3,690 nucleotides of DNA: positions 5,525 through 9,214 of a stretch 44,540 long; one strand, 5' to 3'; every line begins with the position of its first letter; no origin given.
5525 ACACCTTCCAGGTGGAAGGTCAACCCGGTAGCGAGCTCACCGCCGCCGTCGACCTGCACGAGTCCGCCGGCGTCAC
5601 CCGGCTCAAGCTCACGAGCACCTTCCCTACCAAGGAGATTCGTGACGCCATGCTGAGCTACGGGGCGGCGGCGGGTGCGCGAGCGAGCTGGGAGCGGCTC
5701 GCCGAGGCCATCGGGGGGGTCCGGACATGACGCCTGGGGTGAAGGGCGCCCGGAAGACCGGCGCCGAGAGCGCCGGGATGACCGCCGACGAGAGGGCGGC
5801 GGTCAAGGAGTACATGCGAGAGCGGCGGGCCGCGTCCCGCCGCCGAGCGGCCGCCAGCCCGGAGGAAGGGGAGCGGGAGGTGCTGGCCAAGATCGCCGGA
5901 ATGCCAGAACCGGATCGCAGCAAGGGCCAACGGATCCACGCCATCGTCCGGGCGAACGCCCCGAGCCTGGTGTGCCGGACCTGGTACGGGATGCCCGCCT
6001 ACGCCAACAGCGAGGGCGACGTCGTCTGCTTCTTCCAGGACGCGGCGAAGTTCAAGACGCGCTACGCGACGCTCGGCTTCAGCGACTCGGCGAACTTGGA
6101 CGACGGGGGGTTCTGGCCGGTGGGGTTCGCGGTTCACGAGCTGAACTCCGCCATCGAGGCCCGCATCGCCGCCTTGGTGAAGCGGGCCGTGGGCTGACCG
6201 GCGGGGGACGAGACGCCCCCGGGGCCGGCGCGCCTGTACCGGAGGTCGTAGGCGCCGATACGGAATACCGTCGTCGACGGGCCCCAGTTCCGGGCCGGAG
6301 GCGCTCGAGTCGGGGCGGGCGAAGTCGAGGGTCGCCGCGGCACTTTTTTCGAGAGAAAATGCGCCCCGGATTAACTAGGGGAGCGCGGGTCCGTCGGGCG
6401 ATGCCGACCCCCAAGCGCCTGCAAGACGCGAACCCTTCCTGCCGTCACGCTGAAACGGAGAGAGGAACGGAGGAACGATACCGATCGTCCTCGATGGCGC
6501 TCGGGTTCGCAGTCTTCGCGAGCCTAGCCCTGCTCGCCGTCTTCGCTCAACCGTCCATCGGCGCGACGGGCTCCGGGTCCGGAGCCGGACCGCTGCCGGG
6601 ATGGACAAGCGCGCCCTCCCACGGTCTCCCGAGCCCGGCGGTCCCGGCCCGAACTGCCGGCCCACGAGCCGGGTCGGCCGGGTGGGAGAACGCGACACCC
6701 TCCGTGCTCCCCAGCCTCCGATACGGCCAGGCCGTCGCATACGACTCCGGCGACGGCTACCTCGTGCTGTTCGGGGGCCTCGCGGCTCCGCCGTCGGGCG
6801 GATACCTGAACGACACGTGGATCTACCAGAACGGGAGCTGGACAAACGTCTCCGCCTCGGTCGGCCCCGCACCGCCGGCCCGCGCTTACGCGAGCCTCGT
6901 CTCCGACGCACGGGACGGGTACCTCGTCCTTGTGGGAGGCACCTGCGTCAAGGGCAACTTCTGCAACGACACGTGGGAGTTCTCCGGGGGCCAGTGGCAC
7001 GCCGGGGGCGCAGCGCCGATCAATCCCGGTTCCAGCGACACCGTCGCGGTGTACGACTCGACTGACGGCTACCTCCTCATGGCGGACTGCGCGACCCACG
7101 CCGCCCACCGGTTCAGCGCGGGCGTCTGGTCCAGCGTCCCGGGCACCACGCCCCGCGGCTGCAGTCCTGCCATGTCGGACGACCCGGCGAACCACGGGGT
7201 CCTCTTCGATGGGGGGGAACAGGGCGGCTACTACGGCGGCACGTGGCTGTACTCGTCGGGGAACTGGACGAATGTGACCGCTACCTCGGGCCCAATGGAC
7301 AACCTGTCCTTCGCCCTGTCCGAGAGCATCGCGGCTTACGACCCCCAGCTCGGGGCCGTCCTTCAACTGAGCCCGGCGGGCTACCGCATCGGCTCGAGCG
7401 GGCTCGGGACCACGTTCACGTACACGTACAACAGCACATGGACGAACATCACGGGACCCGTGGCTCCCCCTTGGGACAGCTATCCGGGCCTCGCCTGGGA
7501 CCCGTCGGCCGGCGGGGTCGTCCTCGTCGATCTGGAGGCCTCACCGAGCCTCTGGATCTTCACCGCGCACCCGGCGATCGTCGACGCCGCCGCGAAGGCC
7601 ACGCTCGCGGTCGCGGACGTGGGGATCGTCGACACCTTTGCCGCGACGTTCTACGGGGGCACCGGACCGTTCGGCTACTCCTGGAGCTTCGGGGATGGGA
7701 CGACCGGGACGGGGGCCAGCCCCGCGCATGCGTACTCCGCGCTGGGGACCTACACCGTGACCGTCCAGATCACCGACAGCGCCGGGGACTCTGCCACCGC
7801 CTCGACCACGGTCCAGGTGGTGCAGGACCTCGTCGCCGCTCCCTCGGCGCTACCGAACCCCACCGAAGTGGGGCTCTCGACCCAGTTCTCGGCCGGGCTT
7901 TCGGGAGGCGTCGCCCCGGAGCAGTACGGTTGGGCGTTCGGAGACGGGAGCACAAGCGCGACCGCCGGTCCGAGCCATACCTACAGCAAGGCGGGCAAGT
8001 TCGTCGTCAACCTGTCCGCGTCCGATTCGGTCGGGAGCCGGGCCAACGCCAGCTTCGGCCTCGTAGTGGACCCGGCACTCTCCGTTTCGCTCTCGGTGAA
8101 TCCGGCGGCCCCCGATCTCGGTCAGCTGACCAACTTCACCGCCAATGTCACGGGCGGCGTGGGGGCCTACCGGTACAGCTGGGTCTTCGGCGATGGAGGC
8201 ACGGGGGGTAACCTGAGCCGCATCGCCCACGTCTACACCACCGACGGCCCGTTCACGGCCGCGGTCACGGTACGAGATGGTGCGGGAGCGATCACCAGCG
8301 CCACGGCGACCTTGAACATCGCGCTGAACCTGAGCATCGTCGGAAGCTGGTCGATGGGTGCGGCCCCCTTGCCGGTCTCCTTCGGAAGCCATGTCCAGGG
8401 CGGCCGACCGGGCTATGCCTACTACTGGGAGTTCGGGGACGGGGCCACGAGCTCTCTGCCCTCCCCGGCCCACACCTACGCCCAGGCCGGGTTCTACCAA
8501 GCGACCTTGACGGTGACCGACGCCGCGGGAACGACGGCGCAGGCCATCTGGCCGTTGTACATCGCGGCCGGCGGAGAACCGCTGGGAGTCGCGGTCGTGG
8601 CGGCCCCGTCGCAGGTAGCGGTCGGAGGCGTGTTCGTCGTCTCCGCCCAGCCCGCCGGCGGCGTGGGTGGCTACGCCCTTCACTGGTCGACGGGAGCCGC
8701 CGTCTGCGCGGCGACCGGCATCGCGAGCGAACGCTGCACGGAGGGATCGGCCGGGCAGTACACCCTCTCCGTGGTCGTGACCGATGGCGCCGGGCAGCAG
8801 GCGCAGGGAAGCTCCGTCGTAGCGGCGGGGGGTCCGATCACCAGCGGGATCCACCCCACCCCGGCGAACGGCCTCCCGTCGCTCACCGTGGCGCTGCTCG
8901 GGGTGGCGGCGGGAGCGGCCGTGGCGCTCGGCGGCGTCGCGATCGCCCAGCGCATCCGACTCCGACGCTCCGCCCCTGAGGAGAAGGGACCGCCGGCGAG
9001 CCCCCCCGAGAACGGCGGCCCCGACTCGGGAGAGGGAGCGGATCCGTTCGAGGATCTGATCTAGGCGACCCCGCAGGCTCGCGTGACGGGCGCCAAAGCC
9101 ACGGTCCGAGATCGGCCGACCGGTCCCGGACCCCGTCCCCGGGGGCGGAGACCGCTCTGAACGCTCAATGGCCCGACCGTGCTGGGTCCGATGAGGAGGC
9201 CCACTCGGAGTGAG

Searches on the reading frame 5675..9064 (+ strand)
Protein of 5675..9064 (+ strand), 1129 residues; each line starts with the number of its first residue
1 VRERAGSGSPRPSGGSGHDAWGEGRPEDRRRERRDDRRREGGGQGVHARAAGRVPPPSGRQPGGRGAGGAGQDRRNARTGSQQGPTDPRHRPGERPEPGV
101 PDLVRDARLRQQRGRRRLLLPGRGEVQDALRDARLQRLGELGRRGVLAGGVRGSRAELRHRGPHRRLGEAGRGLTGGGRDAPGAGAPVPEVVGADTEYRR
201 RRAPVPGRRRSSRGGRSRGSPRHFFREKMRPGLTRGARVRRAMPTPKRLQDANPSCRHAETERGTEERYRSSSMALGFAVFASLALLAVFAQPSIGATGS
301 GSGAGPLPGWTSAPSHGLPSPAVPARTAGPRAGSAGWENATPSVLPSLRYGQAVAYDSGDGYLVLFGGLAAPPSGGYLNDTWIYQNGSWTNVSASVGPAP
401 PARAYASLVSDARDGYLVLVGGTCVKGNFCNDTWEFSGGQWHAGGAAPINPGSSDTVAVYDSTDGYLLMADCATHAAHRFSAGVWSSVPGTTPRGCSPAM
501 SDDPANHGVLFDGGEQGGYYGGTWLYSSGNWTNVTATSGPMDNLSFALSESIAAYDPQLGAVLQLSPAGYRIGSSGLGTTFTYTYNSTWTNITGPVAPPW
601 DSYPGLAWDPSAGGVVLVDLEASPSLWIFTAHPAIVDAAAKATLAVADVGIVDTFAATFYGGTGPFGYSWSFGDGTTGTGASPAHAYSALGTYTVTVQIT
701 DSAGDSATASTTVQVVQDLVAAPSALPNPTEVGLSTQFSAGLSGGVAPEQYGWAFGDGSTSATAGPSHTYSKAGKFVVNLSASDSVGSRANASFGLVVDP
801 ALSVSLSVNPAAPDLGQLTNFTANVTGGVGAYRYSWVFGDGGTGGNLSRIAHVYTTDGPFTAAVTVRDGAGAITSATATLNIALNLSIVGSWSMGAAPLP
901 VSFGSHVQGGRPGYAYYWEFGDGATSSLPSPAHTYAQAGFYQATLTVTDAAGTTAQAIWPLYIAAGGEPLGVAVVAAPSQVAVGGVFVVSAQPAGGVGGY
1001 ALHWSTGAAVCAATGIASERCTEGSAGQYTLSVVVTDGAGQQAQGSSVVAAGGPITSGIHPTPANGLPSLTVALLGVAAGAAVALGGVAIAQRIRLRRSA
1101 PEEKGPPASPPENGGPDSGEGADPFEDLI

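Call 9: search_protein_families(library=pfam, proteins=[window:5675-9064:+], max_evalue=0.01)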
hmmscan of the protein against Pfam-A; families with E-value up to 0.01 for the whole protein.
window:5675-9064:+ (1129 aa): 10 families
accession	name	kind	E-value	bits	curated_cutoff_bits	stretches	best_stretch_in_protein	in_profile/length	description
PF18911.6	PKD_4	-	1.5e-53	179.2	27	4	660-715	29-85/85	PKD domain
PF00801.26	PKD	-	5.7e-38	129.2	23.5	4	886-956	2-74/80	PKD domain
PF13418.12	Kelch_4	-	1.9e-11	44.1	21.6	1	402-444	1-44/49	Galactose oxidase, central domain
PF24681.1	Kelch_KLHDC2_KLHL20_DRC7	-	1.7e-09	37.8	50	1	343-439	45-137/221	KLHDC2/KLHL20/DRC7 Kelch-repeats domain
PF19077.6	Big_13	-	4.1e-09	37.3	27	0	689-715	73-100/102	Bacterial Ig-like domain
PF13415.12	Kelch_3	-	7.5e-06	26.4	22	1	361-410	2-47/48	Galactose oxidase, central domain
PF22352.2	K319L-like_PKD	-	4e-05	24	27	0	668-715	31-84/84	K319L-like, PKD domain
PF15418.12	DUF4625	-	0.0024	18.6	27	0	936-956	103-123/131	Domain of unknown function (DUF4625)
PF05345.18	He_PIG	-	0.0086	16.9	24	0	687-715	67-95/96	Putative Ig domain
PF20164.4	GspA_SrpA_N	-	0.0096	16.8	27.4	0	1021-1044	81-104/117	GspA/SrpA SigLec-like domain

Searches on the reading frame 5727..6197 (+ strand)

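Call 9: search_protein_families(library=pfam, proteins=[window:5727-6197:+], max_evalue=0.01)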
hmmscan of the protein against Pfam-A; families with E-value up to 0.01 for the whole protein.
window:5727-6197:+ (156 aa): 1 family
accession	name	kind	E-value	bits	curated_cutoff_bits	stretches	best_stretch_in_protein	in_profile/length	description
PF08818.16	DUF1801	-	0.00034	21.4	27.2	1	64-125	2-47/85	Domain of unknown function (DU1801)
